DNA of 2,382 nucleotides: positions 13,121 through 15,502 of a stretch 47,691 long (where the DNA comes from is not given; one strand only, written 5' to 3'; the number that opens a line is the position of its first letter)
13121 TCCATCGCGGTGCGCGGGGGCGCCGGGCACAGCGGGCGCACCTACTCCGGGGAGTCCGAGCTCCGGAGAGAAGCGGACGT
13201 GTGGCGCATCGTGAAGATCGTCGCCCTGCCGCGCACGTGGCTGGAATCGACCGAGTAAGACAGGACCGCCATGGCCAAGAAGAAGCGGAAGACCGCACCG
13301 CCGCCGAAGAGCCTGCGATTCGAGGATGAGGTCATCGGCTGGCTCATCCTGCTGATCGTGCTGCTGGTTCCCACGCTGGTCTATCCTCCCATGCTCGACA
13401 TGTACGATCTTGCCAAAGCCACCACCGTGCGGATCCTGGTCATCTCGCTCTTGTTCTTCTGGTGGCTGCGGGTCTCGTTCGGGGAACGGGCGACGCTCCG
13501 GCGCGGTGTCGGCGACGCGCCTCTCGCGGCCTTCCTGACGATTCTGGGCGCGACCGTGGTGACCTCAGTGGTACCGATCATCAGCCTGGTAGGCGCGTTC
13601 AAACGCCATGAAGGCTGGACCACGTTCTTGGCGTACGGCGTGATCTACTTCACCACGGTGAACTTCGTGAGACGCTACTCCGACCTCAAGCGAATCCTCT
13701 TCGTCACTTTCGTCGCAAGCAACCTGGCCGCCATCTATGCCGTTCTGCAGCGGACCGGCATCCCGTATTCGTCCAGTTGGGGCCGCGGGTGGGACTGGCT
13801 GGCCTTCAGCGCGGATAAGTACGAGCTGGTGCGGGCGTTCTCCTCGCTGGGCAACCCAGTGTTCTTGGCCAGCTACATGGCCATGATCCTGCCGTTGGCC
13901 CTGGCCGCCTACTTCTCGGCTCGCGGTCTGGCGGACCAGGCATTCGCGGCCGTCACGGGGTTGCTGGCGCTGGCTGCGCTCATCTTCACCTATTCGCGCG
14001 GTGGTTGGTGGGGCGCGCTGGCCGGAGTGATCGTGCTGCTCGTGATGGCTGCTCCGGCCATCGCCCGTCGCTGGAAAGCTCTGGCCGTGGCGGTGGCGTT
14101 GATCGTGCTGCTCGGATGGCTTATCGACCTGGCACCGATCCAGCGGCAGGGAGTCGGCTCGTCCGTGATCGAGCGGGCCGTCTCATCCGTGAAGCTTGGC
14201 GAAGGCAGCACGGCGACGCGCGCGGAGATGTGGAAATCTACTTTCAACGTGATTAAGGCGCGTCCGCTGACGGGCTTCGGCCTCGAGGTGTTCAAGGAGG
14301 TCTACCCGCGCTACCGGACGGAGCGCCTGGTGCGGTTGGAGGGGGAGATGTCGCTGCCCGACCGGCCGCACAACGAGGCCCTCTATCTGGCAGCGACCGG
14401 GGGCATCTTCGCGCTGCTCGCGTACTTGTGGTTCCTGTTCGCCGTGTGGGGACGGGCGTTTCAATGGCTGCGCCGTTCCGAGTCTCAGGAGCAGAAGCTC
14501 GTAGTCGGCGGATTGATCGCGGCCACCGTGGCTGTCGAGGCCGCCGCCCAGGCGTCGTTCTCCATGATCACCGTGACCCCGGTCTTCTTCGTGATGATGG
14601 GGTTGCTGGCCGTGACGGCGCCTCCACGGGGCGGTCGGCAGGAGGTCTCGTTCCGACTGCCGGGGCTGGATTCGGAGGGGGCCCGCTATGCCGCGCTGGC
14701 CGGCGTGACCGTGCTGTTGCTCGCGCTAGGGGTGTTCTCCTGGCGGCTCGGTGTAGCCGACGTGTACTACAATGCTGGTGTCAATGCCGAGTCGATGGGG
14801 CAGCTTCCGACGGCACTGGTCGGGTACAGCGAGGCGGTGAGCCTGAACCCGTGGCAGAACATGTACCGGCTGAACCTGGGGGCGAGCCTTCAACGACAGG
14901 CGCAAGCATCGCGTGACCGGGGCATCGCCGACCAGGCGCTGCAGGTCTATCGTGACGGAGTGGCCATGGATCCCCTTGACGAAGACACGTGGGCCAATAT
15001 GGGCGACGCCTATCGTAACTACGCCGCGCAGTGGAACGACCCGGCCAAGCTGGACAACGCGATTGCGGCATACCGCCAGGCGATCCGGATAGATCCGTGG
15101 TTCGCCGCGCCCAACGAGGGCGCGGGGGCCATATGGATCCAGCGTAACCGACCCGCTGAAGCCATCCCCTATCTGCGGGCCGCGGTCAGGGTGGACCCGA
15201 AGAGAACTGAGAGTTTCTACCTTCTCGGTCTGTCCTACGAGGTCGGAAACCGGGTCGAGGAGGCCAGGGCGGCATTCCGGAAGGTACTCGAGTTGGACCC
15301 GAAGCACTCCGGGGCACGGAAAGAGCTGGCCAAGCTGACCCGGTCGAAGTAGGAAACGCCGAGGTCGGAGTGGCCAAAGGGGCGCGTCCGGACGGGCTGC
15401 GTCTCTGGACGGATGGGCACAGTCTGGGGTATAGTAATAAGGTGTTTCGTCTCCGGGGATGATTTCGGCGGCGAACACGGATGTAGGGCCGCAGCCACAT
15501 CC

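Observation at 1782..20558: Candidate monoderm electron-conduit locus built around two giant multihaem cytochromes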

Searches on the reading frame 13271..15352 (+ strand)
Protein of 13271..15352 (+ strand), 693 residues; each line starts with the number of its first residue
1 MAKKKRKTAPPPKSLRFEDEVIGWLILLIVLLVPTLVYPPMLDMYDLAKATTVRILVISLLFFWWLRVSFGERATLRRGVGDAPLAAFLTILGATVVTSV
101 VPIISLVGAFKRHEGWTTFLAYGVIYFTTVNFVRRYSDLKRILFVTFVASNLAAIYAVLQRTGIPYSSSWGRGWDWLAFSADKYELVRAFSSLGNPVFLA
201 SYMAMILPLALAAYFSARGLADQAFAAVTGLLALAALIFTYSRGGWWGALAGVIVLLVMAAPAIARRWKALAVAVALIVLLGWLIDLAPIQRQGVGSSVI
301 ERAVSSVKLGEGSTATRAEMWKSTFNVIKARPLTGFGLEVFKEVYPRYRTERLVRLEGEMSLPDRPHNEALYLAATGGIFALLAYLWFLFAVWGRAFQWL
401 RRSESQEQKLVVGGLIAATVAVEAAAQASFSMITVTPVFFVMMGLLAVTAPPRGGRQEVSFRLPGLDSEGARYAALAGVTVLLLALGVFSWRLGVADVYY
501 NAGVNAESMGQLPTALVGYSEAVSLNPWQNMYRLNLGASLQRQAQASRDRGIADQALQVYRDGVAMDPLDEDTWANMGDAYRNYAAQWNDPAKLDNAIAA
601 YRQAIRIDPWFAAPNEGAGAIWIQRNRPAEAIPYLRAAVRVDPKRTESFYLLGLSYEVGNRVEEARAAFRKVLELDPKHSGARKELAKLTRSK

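Call 4: search_protein_families(library=pfam, proteins=[window:13271-15352:+], max_evalue=0.01)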
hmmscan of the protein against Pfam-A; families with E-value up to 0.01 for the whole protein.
window:13271-15352:+ (693 aa): 14 families
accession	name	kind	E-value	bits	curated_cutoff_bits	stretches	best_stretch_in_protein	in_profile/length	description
PF04932.20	Wzy_C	-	1.3e-21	77.4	31.7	1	231-386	4-149/149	O-Antigen ligase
PF07719.23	TPR_2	-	1.6e-18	65.6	27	1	647-679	2-34/34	Tetratricopeptide repeat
PF00515.34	TPR_1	-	2.5e-18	65.5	27.8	1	647-679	2-34/34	Tetratricopeptide repeat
PF13414.12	TPR_11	-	1.4e-17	63.6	26.8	1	593-613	9-29/42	TPR repeat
PF13181.12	TPR_8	-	5.9e-14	51.4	25.7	1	647-679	2-34/34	Tetratricopeptide repeat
PF13428.12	TPR_14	-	5e-11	42.6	23.5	1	650-689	5-44/44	Tetratricopeptide repeat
PF14559.12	TPR_19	-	5.6e-10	39.8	25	1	594-647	7-60/68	Tetratricopeptide repeat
PF13432.12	TPR_16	-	3.3e-09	37.5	32.7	1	624-678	9-63/65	Tetratricopeptide repeat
PF13431.12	TPR_17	-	1.2e-07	31.9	24.4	0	560-583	2-25/34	Tetratricopeptide repeat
PF13174.12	TPR_6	-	2.2e-07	31.5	26.3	1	647-678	1-32/33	Tetratricopeptide repeat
PF20308.4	TPR-S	-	1e-05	26.5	27.6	1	538-609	19-90/102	Tetratricopeptide Repeats-Sensor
PF23914.1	TPR_CcmH_CycH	-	0.00015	22.1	42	0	635-688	39-92/158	Cytochrome c-type biogenesis protein H TPR domain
PF03704.23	BTAD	-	0.0012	19.6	22.1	0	539-584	64-109/146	Bacterial transcriptional activator domain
PF24575.1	TPR_Slam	-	0.0021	18.9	35.2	0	500-545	51-96/104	Surface lipoprotein assembly modifier, N-terminal TPR repeats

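Call 7: search_protein_families(library=ncbifam, proteins=[window:13271-15352:+], max_evalue=0.01)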
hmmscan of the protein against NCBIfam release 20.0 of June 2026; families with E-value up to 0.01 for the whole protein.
window:13271-15352:+ (693 aa): 21 families
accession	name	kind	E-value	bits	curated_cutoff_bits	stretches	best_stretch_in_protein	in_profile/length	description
TIGR00947.1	2A73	equivalog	3.4e-31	108.7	366.4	1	44-420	32-391/425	IctB family putative bicarbonate transporter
NF040959.1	MamA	equivalog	1.6e-14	53.9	200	1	543-687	43-180/204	magnetosome protein MamA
TIGR02521.1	type_IV_pilW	equivalog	1.3e-08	34.7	154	1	551-690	45-179/234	type IV pilus biogenesis/stability protein PilW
TIGR02917.1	PEP_TPR_lipo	equivalog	1.3e-07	29.9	312.2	1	542-690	504-645/899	XrtA/PEP-CTERM system TPR-repeat protein PrsT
NF033762.1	social_mot_Tgl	equivalog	2.3e-07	30.4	225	1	496-667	31-191/252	social motility TPR repeat lipoprotein Tgl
NF033758.1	gliding_GltE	equivalog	3.7e-07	29.5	225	1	495-690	85-266/411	adventurous gliding motility TPR repeat lipoprotein GltE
TIGR03097.1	PEP_O_lig_1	hypoth_equivalog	3.7e-07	29.3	188.1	1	193-417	164-368/408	putative O-glycosylation ligase, exosortase A system-associated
NF012031.0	PRK15487.1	equivalog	2.3e-06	26.9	277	1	207-404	173-359/404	O-antigen ligase RfaL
NF008520.0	PRK11447.1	equivalog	9.7e-06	23.6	858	1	545-682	206-339/1157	cellulose synthase complex outer membrane protein BcsC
NF002725.1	PRK02603.1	equivalog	0.00012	22.2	143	1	496-605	35-140/173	photosystem I assembly protein Ycf3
NF047675.1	TeichurnBiosyTuaE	equivalog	0.00017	20.7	400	1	229-443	262-464/488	teichuronic acid biosynthesis protein TuaE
TIGR02552.1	LcrH_SycD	equivalog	0.00041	20.1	104.8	0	593-680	33-120/136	SycD/LcrH family type III secretion system chaperone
TIGR04510.1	mod_pep_cyc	subfamily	0.00047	18.8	400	1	568-687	387-508/814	putative peptide modification system cyclase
NF008391.2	PRK11189.1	equivalog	0.00049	19.7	250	0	637-683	90-136/297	lipoprotein NlpI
NF007692.0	PRK10370.1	equivalog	0.0006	19.5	306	0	552-607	62-110/206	heme lyase NrfEFG subunit NrfG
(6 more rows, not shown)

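Call 9: find_encoding_contigs(protein=window:13271-15352:+, flank=10000, max_places=6)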
Protein window:13271-15352:+ (693 aa): no gene with exactly this product is on record in the collection.

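Call 23: find_related_loci(query=A2, collection=genome_contigs, flank=10000)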
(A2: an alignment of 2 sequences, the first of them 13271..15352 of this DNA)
Query A2 (693 aa) in genome_contigs; peptide patterns used: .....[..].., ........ (x = any residue, [..] = any of these).
37 stretches matched a pattern, but none encodes a relative of the query by tblastn (E <= 1e-3).

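Call 44: find_homologous_proteins(query=A4, max_evalue=1e-10)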
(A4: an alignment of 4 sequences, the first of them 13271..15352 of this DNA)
Query A4 (4 sequences) (693 aa, profile of the alignment): 71 proteins with E <= 1e-10 among 8000 candidates.
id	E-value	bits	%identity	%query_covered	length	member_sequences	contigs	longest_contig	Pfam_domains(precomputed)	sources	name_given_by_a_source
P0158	0.0e+0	1162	46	99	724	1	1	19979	PF13431.13,PF23914.2,PF13414.13,PF13176.13,PF13428.13,PF14559.13,PF00515.35,PF13424.13,PF21033.5,PF13432.13,PF13181.13,PF07719.24,PF13174.13,PF04932.21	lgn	-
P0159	0.0e+0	1133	100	100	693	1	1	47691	PF14559.13,PF13431.13,PF13414.13,PF00515.35,PF13432.13,PF13428.13,PF13181.13,PF07719.24,PF13174.13,PF04932.21,PF20308.5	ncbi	-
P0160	2.2e-133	464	37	96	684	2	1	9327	PF13431.13,PF13414.13,PF00515.35,PF13428.13,PF13181.13,PF07719.24,PF04932.21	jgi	-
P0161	1.8e-126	441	32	97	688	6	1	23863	PF13431.13,PF13414.13,PF00515.35,PF13432.13,PF13428.13,PF13181.13,PF07719.24,PF04932.21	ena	-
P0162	1.5e-75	273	31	61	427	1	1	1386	PF14559.13,PF13431.13,PF13428.13,PF04932.21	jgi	jgi:tetratricopeptide (TPR) repeat protein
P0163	4.9e-62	228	32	53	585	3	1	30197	PF04932.21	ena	-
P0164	1.7e-51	194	24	48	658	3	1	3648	PF14559.13,PF13431.13,PF23914.2,PF13414.13,PF00515.35,PF13424.13,PF13432.13,PF13428.13,PF13181.13,PF07719.24,PF04932.21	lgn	-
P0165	1.9e-46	177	25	44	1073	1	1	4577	PF14559.13,PF13414.13,PF00515.35,PF13424.13,PF13181.13,PF07719.24,PF13174.13,PF04932.21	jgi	-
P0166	1.3e-39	154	29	12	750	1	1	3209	PF14559.13,PF13414.13,PF00515.35,PF21033.5,PF13181.13,PF07719.24,PF04932.21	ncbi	ncbi:MAG: tetratricopeptide repeat protein, partial [Gemmataceae bacterium]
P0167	2.0e-34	137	29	17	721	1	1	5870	PF13431.13,PF13414.13,PF13176.13,PF13428.13,PF13374.13,PF14559.13,PF13371.13,PF00515.35,PF13424.13,PF13432.13,PF13181.13,PF07719.24,PF13174.13,PF04932.21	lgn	-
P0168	3.5e-34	136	35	14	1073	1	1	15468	PF25060.1,PF13414.13,PF09613.17,PF23241.2,PF13374.13,PF07721.21,PF24575.2,PF00515.35,PF13424.13,PF14561.13,PF07719.24,PF13174.13,PF20308.5,PF25063.1,PF13431.13,PF23914.2,PF25062.2,PF25058.2,PF23300.4,PF13176.13,PF13428.13,PF00637.27,PF25064.2,PF14559.13,PF13371.13,PF12895.14,PF21033.5,PF13432.13,PF1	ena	-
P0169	1.6e-32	131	24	81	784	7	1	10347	PF13431.13,PF23914.2,PF13414.13,PF13176.13,PF13428.13,PF25064.2,PF13374.13,PF07721.21,PF14559.13,PF13371.13,PF17874.8,PF00515.35,PF12895.14,PF13424.13,PF21033.5,PF13432.13,PF13181.13,PF07719.24,PF13174.13,PF04932.21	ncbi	-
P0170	3.5e-32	130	23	52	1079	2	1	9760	PF21033.5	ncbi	-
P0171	4.3e-31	126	27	43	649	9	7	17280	PF14559.13,PF13431.13,PF13432.13,PF13428.13,PF07719.24,PF04932.21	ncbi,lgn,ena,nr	ncbi:MAG TPA: hypothetical protein DCK98_03150 [Chloroflexi bacterium]|nr:hypothetical protein [Chlo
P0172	8.0e-31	125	21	51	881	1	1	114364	PF14559.13,PF13431.13,PF00515.35,PF04932.21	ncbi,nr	ncbi:MAG: O-antigen ligase family protein [Deltaproteobacteria bacterium]|nr:O-antigen ligase family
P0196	2.0e-17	81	24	51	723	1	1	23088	PF14559.13,PF13428.13,PF13181.13,PF07719.24,PF04932.21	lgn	-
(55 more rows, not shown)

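Call 45: find_encoding_contigs(protein=P0160, flank=10000, max_places=2)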
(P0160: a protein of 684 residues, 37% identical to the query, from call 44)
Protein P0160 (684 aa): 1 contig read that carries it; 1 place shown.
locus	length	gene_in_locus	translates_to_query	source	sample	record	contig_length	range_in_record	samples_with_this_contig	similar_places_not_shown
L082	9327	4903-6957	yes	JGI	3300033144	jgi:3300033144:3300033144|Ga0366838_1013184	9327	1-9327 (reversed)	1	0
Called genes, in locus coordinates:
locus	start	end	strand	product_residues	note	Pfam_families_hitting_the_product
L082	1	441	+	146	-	?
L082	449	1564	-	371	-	PF03264:Cytochrom_NNT, PF09699:Paired_CXXCH_1 (faint), PF14522:Cytochrome_C7 (faint), PF14537:Cytochrom_c3_2 (faint), PF22113:Mtrc-MtrF_II-IV_dom (weak)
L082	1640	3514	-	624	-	PF04932:Wzy_C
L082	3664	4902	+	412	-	PF03264:Cytochrom_NNT (weak), PF14522:Cytochrome_C7 (faint), PF14537:Cytochrom_c3_2 (faint)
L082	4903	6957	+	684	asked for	PF04932:Wzy_C, PF13181:TPR_8 (faint), PF13428:TPR_14 (faint), PF00515:TPR_1 (faint), PF07719:TPR_2 (faint), PF13414:TPR_11 (faint), PF13431:TPR_17 (faint)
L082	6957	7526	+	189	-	-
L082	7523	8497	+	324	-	PF00348:polyprenyl_synt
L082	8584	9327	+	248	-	?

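Call 46: find_encoding_contigs(protein=P0161, flank=10000, max_places=2)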
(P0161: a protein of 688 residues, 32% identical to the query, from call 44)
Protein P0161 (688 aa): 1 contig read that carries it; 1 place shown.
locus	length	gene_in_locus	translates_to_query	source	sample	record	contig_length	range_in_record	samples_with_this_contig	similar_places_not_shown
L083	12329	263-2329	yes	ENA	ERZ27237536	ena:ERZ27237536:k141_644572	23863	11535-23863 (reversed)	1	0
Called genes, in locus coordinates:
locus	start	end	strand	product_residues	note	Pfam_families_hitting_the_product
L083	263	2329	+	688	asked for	PF13431:TPR_17 (faint), PF04932:Wzy_C, PF13414:TPR_11 (faint), PF13428:TPR_14 (faint), PF13432:TPR_16 (faint), PF00515:TPR_1, PF07719:TPR_2 (weak), PF13181:TPR_8 (weak)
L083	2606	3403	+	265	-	PF03264:Cytochrom_NNT (faint), PF14537:Cytochrom_c3_2 (faint), PF09699:Paired_CXXCH_1 (faint), PF14522:Cytochrome_C7 (weak)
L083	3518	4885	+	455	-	PF14537:Cytochrom_c3_2 (faint), PF22113:Mtrc-MtrF_II-IV_dom (faint), PF14522:Cytochrome_C7 (weak)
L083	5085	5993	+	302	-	PF14522:Cytochrome_C7 (faint)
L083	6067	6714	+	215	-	PF06971:Put_DNA-bind_N, PF02629:CoA_binding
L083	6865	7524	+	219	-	-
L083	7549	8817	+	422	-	PF14522:Cytochrome_C7 (faint), PF14537:Cytochrom_c3_2 (faint), PF22678:Cytochrom_c_NrfB-like (faint), PF09699:Paired_CXXCH_1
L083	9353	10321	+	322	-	PF24684:Vgb_lyase (faint), PF08450:SGL (faint), PF25021:TEN_NHL (faint), PF01436:NHL, PF01731:Arylesterase (faint), PF06739:SBBP (faint), PF17170:DUF5128, PF01436:NHL, +3 more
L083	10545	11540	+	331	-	PF14522:Cytochrome_C7 (faint)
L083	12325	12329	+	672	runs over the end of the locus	PF04932:Wzy_C, PF07719:TPR_2 (faint), PF00515:TPR_1 (faint), PF13428:TPR_14 (faint), PF13181:TPR_8 (faint), PF13414:TPR_11, PF13432:TPR_16, PF21033:RMD1-3 (weak), +3 more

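Call 47: find_encoding_contigs(protein=P0163, flank=10000, max_places=2)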
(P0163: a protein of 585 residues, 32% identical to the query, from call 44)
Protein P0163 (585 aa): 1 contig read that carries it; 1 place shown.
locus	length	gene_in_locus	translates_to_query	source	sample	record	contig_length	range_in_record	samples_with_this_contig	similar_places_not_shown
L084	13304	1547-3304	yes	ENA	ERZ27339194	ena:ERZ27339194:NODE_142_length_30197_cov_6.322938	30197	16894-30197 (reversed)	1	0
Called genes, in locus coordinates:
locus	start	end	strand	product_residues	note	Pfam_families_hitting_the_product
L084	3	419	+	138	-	?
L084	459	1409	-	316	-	PF00072:Response_reg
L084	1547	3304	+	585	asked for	PF04932:Wzy_C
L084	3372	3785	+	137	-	-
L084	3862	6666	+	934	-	PF13191:AAA_16, PF13424:TPR_12 (faint), PF14559:TPR_19 (faint), PF00196:GerE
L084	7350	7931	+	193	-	-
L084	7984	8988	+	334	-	PF11578:DUF3237 (faint)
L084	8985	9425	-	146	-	PF07366:SnoaL, PF12680:SnoaL_2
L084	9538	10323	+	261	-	PF11716:MDMPI_N, PF12867:DinB_2, PF07398:MDMPI_C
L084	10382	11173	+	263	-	PF12840:HTH_20, PF08327:AHSA1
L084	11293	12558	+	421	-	PF05816:TelA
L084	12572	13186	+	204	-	-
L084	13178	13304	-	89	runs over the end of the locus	PF01850:PIN (weak)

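Call 60: find_encoding_contigs(protein=P0169, flank=8000, max_places=1)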
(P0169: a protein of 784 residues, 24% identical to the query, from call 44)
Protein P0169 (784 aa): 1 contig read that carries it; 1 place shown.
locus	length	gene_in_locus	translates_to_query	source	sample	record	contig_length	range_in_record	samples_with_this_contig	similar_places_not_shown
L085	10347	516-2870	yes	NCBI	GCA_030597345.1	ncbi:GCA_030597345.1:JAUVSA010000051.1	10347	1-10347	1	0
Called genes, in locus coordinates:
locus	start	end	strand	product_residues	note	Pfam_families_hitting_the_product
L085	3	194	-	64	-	?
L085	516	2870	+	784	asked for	PF07721:TPR_4 (faint), PF13432:TPR_16 (faint), PF13181:TPR_8 (faint), PF13371:TPR_9 (faint), PF04932:Wzy_C, PF17874:TPR_MalT (weak), PF00515:TPR_1 (weak), PF14559:TPR_19 (weak), +12 more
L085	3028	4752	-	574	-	PF08100:Dimerisation (faint), PF25213:HVO_A0261_N (faint), PF01047:MarR (faint), PF01978:TrmB (faint), PF09339:HTH_IclR, PF01614:IclR_C, PF09339:HTH_IclR, PF01614:IclR_C, +4 more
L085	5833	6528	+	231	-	-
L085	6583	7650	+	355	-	PF00437:T2SSE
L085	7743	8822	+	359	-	PF00437:T2SSE, PF13604:AAA_30 (faint), PF13191:AAA_16 (faint), PF13401:AAA_22 (faint)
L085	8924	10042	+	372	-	PF00437:T2SSE, PF13604:AAA_30 (faint)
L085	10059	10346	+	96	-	?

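Call 61: find_encoding_contigs(protein=P0171, flank=8000, max_places=1)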
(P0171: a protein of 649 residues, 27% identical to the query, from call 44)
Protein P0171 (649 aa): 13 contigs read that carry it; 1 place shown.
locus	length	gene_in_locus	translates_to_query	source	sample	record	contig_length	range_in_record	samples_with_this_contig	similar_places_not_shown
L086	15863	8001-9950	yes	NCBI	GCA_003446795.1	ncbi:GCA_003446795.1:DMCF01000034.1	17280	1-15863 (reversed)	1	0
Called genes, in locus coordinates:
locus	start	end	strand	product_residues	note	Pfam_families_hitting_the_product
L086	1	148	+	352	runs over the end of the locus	PF24885:TPR_NPHP3, PF13374:TPR_10, PF13424:TPR_12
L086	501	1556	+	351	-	PF02350:Epimerase_2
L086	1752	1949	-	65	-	-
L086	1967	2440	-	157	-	-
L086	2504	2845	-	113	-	PF00196:GerE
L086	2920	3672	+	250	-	-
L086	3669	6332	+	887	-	PF04932:Wzy_C (weak)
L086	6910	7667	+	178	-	PF14907:NTP_transf_5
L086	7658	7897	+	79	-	-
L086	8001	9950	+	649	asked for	PF04932:Wzy_C, PF07719:TPR_2 (faint), PF14559:TPR_19 (faint), PF13428:TPR_14 (weak), PF13431:TPR_17 (faint), PF13432:TPR_16 (weak)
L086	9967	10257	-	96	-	-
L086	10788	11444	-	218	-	PF00196:GerE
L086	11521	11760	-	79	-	-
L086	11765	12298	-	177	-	PF13424:TPR_12, PF24885:TPR_NPHP3, PF13374:TPR_10 (weak), PF13424:TPR_12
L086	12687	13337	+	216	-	PF04542:Sigma70_r2, PF08281:Sigma70_r4_2 (weak), PF04545:Sigma70_r4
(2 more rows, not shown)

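Call 62: find_encoding_contigs(protein=P0196, flank=8000, max_places=1)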
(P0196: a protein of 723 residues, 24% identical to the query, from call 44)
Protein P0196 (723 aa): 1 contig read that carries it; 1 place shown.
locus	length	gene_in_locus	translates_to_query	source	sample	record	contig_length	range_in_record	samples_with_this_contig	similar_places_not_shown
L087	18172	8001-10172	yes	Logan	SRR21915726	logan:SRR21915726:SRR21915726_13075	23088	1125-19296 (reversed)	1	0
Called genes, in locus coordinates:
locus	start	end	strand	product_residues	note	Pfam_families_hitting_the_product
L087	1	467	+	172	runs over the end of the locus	-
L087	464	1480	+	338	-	PF13477:Glyco_trans_4_2 (faint), PF00534:Glycos_transf_1, PF13692:Glyco_trans_1_4, PF13524:Glyco_trans_1_2 (weak)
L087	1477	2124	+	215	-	PF13489:Methyltransf_23, PF07021:MetW, PF13847:Methyltransf_31, PF08241:Methyltransf_11, PF08242:Methyltransf_12, PF13649:Methyltransf_25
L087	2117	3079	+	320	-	PF14305:ATPgrasp_TupA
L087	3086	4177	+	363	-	PF00155:Aminotran_1_2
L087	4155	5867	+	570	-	PF12710:HAD, PF13439:Glyco_transf_4, PF20706:GT4-conflict (faint), PF00534:Glycos_transf_1, PF13692:Glyco_trans_1_4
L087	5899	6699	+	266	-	-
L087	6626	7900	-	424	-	PF01943:Polysacc_synt, PF13440:Polysacc_synt_3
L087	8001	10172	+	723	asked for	PF04932:Wzy_C, PF07719:TPR_2 (faint), PF13428:TPR_14 (faint), PF14559:TPR_19 (faint), PF13181:TPR_8 (faint)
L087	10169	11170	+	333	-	PF01565:FAD_binding_4, PF02873:MurB_C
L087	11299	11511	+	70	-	-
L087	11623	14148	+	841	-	PF07517:SecA_DEAD, PF01043:SecA_PP_bind, PF21090:P-loop_SecA, PF07516:SecA_SW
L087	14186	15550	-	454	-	PF00696:AA_kinase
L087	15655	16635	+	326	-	PF01018:GTP1_OBG, PF01926:MMR_HSR1, PF02421:FeoB_N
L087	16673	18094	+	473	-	PF02934:GatB_N, PF02637:GatB_Yqey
